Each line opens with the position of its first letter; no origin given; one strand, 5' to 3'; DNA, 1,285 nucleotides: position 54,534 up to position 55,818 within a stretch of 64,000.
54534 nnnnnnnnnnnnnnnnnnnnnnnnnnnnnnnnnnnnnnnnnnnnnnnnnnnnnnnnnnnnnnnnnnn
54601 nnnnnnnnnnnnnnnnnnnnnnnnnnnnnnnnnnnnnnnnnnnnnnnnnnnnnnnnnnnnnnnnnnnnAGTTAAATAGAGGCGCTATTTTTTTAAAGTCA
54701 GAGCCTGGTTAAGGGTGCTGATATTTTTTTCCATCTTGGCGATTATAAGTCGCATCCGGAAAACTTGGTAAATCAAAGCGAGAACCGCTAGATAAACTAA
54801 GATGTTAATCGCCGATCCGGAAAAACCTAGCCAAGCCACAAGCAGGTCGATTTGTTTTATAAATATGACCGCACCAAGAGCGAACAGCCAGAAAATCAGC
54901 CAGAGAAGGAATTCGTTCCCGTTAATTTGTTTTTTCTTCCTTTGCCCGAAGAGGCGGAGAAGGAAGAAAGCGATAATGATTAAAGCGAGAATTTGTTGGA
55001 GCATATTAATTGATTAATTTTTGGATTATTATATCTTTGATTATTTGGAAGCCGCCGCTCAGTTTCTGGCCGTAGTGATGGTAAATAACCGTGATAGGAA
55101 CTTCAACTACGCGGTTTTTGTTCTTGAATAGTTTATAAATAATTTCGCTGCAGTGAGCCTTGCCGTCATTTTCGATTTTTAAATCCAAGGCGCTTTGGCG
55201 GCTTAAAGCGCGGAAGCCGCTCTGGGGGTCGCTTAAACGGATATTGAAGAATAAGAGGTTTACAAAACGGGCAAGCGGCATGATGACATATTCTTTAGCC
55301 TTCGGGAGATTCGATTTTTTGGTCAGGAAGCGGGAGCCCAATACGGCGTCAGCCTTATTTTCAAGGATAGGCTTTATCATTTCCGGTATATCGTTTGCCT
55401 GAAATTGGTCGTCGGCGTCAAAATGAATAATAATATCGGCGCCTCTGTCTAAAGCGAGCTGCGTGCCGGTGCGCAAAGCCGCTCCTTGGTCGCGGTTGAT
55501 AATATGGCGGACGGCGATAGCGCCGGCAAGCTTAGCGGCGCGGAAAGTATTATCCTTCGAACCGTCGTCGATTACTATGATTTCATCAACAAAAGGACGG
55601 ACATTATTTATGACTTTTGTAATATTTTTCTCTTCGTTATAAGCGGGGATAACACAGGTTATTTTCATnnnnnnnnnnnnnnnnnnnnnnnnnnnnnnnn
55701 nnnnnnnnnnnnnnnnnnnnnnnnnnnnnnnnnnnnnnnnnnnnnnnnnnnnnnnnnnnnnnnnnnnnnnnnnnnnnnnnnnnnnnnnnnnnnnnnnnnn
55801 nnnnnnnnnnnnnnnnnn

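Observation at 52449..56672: Degenerate GspE/PilB-like ATPase translationally coupled to a GT2-DUF2304-GT4-GT4 operon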

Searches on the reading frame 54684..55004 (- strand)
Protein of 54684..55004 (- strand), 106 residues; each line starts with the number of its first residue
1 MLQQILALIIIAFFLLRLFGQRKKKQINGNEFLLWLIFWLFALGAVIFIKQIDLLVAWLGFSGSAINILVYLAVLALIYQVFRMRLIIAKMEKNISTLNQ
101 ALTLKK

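Call 4: search_protein_families(library=pfam, proteins=[window:54684-55004:-], max_evalue=0.01)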
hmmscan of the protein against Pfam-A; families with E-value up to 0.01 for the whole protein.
window:54684-55004:- (106 aa): 1 family
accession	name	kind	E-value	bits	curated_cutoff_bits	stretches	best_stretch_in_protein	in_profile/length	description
PF10066.14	DUF2304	-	3.3e-15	56.7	25.5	1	3-105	2-103/106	Uncharacterized conserved protein (DUF2304)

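Call 69: search_protein_families(library=ncbifam, proteins=[window:54684-55004:-], max_evalue=0.001)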
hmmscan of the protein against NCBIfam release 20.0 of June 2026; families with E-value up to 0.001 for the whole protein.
window:54684-55004:- (106 aa): 0 families

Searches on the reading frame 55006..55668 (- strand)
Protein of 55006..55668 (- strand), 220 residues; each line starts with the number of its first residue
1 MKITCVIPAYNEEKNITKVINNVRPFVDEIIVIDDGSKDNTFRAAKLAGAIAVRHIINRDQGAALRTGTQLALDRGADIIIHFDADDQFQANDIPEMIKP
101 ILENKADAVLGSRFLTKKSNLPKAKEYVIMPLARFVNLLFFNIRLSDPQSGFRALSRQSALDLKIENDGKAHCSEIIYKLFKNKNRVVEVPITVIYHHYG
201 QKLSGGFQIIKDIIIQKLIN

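Call 4: search_protein_families(library=pfam, proteins=[window:55006-55668:-], max_evalue=0.01)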
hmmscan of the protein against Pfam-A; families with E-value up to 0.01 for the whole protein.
window:55006-55668:- (220 aa): 3 families
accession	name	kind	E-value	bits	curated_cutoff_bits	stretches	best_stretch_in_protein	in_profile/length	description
PF00535.33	Glycos_transf_2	-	1.6e-24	87.2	23.3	1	5-159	2-163/168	Glycosyl transferase family 2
PF13704.12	Glyco_tranf_2_4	-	8.5e-05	23.4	27.5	1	11-87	2-82/98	Glycosyl transferase family 2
PF10111.15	Glyco_tranf_2_2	-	0.0018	18.3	27.3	1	4-99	1-104/276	Glycosyltransferase like family 2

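Call 69: search_protein_families(library=ncbifam, proteins=[window:55006-55668:-], max_evalue=0.001)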
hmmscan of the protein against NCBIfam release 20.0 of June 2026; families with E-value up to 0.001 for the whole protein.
window:55006-55668:- (220 aa): 18 families
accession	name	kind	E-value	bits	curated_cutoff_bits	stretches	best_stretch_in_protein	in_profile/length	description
NF058614.1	PPMAGASynPpgS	equivalog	4.1e-44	150.7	370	1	5-217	4-223/226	polyprenyl-phospho-N-acetylgalactosaminyl synthase PpgS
TIGR04182.1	glyco_TIGR04182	equivalog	3.5e-25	89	325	1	3-195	2-191/293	S-layer glycoprotein N-glycosyltransferase AglJ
NF010496.0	PRK13915.1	equivalog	5.3e-13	48.7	262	1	2-105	32-146/307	glucosyl-3-phosphoglycerate synthase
NF041391.1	DPhHxTase_Halo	equivalog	2.9e-12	46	375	1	9-214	3-206/213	dolichyl-phosphate hexose transferase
NF047588.1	GlcsyltransPgfSStrep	equivalog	4.6e-10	39.2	500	1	1-189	1-192/308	glycosyltransferase PgfS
TIGR04283.1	glyco_like_mftF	equivalog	5.8e-10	39.1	182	1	3-114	1-107/221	TIGR04283 family arsenosugar biosynthesis glycosyltransferase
TIGR03937.1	PgaC_IcaA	equivalog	9.7e-10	38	422.3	1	2-113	46-163/407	poly-beta-1,6-N-acetyl-D-glucosamine synthase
NF007986.1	PRK10714.1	equivalog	8.1e-08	31.6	529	1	2-123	7-136/316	undecaprenyl-phosphate 4-deoxy-4-formamido-L-arabinose transferase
NF047683.1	TeichurnBiosyTuaG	equivalog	1.1e-06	28.4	400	1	3-105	8-115/252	teichuronic acid biosynthesis protein TuaG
TIGR04195.1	S_glycosyl_SunS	equivalog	1.5e-06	27.4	350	1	2-43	58-99/421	SunS family peptide S-glycosyltransferase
NF007482.0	PRK10073.1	equivalog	3e-06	26.5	423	1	2-106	7-115/334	glycosyltransferase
TIGR03111.1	glyc2_xrt_Gpos1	hypoth_equivalog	3e-06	26.3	363.95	1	2-128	50-183/439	TIGR03111 family XrtG-associated glycosyltransferase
NF041875.1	EPS_EpsD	equivalog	3.6e-06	26.6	370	1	5-112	3-115/325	exopolysaccharide biosynthesis glycosyltransferase EpsD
NF041865.1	EpsU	equivalog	1.8e-05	24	700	1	2-109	40-154/394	exopolysaccharide biosynthesis GT2 family glycosyltransferase EpsU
TIGR03965.1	mycofact_glyco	equivalog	2.3e-05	23.5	280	1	2-72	75-153/467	mycofactocin biosynthesis glycosyltransferase MftF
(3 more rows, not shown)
